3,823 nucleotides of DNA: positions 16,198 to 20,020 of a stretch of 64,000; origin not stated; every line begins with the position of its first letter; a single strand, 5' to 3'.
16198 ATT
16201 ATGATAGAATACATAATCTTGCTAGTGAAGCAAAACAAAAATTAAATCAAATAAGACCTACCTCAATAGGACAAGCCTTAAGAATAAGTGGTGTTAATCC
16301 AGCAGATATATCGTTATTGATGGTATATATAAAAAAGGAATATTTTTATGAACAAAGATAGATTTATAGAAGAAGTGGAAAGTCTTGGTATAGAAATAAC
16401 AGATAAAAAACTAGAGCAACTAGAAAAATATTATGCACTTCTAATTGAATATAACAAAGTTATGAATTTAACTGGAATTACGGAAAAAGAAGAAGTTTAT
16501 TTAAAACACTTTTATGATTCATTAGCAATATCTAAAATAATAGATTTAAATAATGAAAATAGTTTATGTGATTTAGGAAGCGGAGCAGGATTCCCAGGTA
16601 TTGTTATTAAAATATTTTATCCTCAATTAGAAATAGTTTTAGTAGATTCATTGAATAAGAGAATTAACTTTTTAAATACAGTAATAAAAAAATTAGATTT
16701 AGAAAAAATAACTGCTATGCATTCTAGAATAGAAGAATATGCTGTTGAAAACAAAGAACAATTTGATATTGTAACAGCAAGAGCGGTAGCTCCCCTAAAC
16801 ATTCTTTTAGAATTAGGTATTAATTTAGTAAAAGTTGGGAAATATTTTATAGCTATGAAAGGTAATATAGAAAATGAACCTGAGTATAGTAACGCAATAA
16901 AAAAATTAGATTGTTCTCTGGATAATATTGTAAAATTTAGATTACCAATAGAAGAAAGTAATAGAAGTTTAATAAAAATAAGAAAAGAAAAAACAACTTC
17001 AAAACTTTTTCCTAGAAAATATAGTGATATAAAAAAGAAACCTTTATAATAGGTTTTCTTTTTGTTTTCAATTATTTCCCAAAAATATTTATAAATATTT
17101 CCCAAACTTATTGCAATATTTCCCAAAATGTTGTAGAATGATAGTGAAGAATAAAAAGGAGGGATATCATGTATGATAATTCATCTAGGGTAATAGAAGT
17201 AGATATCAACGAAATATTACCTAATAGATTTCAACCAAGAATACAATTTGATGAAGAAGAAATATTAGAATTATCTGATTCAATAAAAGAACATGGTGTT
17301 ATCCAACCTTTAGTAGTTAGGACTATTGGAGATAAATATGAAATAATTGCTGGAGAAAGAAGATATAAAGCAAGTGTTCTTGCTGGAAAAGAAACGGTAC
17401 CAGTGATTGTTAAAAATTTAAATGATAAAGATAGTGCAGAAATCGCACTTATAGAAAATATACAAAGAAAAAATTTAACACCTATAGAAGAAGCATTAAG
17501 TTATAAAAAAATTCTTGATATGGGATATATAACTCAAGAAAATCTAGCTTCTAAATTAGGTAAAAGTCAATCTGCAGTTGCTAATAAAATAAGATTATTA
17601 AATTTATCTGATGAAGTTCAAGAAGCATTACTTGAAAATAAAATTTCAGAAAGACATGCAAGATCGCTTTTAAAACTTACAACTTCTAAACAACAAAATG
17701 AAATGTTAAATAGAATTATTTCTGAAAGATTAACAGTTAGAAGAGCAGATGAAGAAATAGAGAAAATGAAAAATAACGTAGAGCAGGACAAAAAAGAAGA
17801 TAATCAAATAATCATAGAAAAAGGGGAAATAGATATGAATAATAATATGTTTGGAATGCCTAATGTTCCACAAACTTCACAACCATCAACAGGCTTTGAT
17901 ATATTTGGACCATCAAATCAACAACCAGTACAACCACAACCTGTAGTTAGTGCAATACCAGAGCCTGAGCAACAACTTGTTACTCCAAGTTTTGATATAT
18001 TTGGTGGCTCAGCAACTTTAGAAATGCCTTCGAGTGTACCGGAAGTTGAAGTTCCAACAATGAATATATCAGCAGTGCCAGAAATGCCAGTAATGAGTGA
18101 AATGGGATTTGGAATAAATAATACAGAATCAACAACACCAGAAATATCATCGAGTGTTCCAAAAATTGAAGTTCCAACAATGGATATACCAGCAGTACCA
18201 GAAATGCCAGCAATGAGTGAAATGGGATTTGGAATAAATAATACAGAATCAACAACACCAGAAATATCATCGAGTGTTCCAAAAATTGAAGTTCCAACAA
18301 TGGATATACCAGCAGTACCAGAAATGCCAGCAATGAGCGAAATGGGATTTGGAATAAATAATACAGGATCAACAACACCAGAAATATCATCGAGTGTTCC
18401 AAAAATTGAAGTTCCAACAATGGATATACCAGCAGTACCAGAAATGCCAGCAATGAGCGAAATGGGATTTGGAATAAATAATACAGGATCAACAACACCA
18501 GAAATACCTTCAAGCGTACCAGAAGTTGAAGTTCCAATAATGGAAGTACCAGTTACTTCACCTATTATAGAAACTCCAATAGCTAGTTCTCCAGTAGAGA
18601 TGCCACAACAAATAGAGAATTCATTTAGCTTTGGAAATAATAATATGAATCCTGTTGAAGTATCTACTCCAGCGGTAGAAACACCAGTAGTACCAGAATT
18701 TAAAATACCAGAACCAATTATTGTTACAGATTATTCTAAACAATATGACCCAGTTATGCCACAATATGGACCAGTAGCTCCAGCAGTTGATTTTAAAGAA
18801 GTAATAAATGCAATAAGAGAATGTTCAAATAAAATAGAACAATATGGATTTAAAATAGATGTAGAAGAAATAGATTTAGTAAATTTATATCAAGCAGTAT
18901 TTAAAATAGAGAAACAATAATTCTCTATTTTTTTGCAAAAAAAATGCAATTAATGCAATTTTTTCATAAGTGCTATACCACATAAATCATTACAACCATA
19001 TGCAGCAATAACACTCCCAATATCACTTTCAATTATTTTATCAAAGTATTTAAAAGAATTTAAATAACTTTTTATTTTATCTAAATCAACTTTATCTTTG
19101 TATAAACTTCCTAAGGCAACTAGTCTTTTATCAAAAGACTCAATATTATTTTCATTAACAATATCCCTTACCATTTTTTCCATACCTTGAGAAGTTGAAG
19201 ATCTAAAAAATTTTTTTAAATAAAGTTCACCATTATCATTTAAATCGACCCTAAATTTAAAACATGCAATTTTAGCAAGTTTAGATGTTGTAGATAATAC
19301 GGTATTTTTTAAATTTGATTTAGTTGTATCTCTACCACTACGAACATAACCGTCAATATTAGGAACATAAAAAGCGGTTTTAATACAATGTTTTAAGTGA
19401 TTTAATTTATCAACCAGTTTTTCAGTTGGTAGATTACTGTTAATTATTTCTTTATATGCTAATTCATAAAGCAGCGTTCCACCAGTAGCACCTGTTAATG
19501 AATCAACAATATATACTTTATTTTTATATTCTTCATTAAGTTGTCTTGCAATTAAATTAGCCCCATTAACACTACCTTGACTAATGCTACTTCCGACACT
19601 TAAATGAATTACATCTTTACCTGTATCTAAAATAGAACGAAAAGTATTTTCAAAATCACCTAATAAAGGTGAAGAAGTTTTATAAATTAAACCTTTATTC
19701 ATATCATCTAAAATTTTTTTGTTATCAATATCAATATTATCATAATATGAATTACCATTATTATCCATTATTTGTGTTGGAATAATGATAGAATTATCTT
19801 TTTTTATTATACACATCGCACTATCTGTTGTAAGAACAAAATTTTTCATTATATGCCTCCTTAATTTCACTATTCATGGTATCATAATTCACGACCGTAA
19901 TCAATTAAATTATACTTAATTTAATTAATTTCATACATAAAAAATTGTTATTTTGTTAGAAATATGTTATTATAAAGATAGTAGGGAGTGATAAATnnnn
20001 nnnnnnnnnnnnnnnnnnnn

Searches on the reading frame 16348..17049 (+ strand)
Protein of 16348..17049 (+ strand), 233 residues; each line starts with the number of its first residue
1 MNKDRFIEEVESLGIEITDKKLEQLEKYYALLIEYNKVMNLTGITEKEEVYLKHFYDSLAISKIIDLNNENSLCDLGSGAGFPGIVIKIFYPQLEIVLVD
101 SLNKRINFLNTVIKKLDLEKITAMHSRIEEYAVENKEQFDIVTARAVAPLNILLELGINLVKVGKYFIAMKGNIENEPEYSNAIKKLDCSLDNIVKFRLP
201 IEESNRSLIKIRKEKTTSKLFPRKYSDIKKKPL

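Call 7: search_protein_families(library=ncbifam, proteins=[window:16348-17049:+])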
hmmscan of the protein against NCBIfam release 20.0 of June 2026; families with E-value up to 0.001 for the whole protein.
window:16348-17049:+ (233 aa): 5 families
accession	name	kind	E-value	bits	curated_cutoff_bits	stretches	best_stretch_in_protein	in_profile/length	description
TIGR00138.1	rsmG_gidB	equivalog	4.8e-49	166.5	99.5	1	25-194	1-169/183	16S rRNA (guanine(527)-N(7))-methyltransferase RsmG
NF006138.0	PRK08287.1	equivalog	5e-06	26.5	210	1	58-127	21-89/189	decarboxylating cobalt-precorrin-6B (C(15))-methyltransferase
TIGR03534.1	RF_mod_PrmC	equivalog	1.4e-05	24.6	199.1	1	68-144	87-162/253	peptide chain release factor N(5)-glutamine methyltransferase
TIGR01983.1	UbiG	equivalog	0.00019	20.8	102.95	1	69-146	49-124/228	bifunctional 2-polyprenyl-6-hydroxyphenol methylase/3-demethylubiquinol 3-O-methyltransferase UbiG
TIGR02469.1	CbiT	equivalog_domain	0.00093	19.5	78.3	0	65-142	15-92/124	precorrin-6Y C5,15-methyltransferase (decarboxylating) subunit CbiT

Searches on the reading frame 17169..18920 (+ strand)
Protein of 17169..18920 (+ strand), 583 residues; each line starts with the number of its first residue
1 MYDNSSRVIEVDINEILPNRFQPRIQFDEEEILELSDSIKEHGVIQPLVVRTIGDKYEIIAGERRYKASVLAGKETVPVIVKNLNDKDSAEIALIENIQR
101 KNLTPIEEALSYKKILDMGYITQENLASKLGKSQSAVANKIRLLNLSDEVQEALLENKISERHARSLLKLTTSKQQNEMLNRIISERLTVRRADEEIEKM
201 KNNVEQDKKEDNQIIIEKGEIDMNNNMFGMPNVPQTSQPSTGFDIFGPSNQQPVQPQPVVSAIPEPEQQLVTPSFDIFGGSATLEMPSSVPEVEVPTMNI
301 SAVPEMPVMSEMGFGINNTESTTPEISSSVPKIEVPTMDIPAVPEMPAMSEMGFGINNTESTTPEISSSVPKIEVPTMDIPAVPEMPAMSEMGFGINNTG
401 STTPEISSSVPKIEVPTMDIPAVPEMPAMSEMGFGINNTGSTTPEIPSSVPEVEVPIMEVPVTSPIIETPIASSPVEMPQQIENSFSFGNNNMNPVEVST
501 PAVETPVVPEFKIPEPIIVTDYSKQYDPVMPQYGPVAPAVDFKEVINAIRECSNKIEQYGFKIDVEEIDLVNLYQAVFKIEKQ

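Call 7: search_protein_families(library=ncbifam, proteins=[window:17169-18920:+])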
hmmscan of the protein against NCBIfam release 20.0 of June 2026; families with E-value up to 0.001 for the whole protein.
window:17169-18920:+ (583 aa): 6 families
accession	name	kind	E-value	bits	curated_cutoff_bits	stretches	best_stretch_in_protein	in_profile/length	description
TIGR04285.1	nucleoid_noc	exception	1.3e-85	286.8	315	1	8-221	2-217/255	nucleoid occlusion protein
TIGR00180.1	parB_part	domain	5.6e-54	182.7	58.45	1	6-184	3-186/186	ParB/RepB/Spo0J family partition protein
TIGR03734.1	PRTRC_parB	hypoth_equivalog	1.3e-39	136.2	278.6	1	22-205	7-194/555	PRTRC system ParB family protein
TIGR03454.1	partition_RepB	equivalog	1.4e-17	64.1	201.5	1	5-211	61-271/325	plasmid partitioning protein RepB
NF010406.0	PRK13832.1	subfamily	8.1e-13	47.7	640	1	12-156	8-151/578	plasmid partitioning protein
NF010440.0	PRK13866.1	equivalog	1e-08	34.7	522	1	8-121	65-181/336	plasmid partitioning protein RepB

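Call 8: search_protein_families(library=pfam, proteins=[window:17169-18920:+])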
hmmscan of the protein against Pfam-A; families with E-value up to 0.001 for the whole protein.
window:17169-18920:+ (583 aa): 3 families
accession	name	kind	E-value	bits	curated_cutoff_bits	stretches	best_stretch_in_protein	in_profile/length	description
PF02195.25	ParB_N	-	1e-32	112.5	26.3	1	8-99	3-95/95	ParB N-terminal domain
PF17762.8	HTH_ParB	-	5.1e-32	110.5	22.6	1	101-202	1-102/102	ParB HTH domain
PF07939.16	DUF1685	-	0.00034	20.8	21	0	345-374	8-37/60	Protein of unknown function (DUF1685)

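Call 23: search_solved_structures(query=window:17169-18920:+, show_alignments=3)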
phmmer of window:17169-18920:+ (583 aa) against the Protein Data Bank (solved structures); distinct sequences matched with E-value up to 0.001: 20.
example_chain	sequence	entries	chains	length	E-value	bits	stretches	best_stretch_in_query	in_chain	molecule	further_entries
7ng0_A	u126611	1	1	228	3.4e-59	204.1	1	10-207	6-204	Nucleoid occlusion protein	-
7nfu_A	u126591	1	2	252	5.5e-59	203.4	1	8-207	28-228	Nucleoid occlusion protein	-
7ol9_A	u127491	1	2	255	2.4e-52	181.5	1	4-206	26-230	Nucleoid occlusion protein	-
1vz0_A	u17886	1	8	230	1e-48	169.5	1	7-199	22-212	Chromosome-partitioning protein Spo0J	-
4umk_A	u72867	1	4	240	9.1e-48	166.4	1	1-210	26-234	PROBABLE CHROMOSOME-PARTITIONING PROTEIN PARB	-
6sdk_A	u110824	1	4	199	6.1e-47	163.6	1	8-203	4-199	Stage 0 sporulation protein J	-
7bnk_A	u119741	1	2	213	1.7e-43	152.2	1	7-207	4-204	ParB family protein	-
7o0n_A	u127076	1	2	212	1.4e-42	149.3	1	8-207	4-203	ParB family protein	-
7bnr_A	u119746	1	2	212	1.4e-42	149.3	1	8-207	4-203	ParB family protein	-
6t1f_A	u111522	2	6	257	1.6e-38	135.8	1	14-199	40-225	Chromosome-partitioning protein ParB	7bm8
6y93_A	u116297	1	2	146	1.4e-26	96.5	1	88-206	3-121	Nucleoid occlusion protein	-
6s6h_A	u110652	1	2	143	3.1e-17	65.6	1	91-199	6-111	Chromosome-partitioning protein ParB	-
8qa8_A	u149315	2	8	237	4e-14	55.3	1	6-162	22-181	Transcriptional repressor protein KorB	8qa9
3cvr_A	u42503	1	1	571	2.8e-07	32.8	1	318-432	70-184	Invasion plasmid antigen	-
1g9u_A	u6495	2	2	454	1.2e-06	30.6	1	291-446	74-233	OUTER PROTEIN YOPM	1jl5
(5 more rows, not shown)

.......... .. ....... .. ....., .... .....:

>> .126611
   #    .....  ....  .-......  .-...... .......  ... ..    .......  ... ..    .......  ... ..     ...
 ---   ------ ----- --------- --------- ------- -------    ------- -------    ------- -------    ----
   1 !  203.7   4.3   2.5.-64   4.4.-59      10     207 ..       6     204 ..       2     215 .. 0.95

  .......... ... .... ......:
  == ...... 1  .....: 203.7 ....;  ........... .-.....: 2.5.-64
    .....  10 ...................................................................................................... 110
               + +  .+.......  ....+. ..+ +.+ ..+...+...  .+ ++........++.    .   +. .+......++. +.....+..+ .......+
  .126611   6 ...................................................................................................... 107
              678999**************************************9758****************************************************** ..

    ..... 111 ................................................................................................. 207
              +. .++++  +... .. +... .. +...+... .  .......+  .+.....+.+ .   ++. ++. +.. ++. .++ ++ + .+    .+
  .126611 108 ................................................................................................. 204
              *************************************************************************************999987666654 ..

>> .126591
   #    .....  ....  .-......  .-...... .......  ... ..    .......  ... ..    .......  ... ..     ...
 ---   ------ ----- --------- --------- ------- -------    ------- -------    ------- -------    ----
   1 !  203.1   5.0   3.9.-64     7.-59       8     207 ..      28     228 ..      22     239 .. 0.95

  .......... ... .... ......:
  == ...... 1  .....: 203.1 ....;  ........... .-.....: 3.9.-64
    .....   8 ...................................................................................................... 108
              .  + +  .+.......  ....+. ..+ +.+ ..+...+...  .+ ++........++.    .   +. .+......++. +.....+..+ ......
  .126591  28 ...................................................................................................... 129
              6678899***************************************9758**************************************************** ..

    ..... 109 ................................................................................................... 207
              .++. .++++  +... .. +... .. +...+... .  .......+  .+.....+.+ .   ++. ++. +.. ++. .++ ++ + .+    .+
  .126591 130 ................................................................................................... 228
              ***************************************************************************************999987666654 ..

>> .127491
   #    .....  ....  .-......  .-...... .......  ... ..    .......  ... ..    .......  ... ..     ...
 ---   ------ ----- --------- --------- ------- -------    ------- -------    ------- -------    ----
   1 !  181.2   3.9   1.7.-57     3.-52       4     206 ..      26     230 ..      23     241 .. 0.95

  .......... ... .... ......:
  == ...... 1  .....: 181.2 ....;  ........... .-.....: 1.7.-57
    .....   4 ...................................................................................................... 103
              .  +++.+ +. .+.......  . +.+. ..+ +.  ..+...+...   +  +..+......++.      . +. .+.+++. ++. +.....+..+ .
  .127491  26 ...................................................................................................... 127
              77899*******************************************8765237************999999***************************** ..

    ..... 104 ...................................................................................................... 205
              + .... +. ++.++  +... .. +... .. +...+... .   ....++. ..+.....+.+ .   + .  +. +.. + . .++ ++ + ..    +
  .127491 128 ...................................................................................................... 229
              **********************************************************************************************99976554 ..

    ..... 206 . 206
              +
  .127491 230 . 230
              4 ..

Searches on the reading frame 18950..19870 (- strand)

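Call 7: search_protein_families(library=ncbifam, proteins=[window:18950-19870:-])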
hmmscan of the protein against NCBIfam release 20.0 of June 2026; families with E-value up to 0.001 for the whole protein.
window:18950-19870:- (306 aa): 2 families
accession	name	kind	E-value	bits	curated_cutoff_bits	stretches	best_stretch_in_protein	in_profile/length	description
TIGR00762.1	DegV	domain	2e-27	96.1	99.7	1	15-301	5-275/276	DegV family EDD domain-containing protein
NF038249.1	fatty_FakB1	equivalog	4.7e-11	42.3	350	1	18-193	14-186/286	fatty acid kinase binding subunit FakB1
